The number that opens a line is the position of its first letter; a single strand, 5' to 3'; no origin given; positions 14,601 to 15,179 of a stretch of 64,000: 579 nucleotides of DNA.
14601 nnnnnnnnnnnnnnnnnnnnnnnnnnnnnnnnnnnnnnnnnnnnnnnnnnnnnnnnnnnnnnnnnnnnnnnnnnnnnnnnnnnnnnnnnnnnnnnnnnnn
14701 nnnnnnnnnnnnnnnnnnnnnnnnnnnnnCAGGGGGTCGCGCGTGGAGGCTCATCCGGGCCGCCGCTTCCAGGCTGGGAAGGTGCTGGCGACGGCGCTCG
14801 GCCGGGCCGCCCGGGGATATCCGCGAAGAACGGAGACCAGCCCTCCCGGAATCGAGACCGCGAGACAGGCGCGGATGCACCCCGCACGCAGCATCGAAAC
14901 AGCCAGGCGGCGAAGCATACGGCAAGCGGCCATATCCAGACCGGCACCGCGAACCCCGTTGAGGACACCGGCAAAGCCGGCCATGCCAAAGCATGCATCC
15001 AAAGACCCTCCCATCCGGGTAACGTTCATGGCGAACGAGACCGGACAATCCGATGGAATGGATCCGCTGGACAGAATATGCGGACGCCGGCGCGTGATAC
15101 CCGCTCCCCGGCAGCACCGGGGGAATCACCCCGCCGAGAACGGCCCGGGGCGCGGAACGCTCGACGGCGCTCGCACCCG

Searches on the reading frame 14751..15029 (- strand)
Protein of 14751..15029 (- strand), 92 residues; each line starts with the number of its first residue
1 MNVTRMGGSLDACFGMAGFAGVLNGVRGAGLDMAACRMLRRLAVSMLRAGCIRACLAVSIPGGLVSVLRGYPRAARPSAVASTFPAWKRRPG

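Call 33: search_protein_families(library=pfam, proteins=[window:14751-15029:-], max_evalue=0.001)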
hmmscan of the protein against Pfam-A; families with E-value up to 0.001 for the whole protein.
window:14751-15029:- (92 aa): 0 families

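Call 66: search_protein_families(library=pfam, proteins=[window:14751-15029:-], max_evalue=1)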
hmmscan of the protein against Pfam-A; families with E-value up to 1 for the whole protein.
window:14751-15029:- (92 aa): 1 family
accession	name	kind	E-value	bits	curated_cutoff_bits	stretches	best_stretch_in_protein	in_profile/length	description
PF00871.23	Acetate_kinase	-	0.58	9.2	22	1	3-40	215-252/392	Acetokinase family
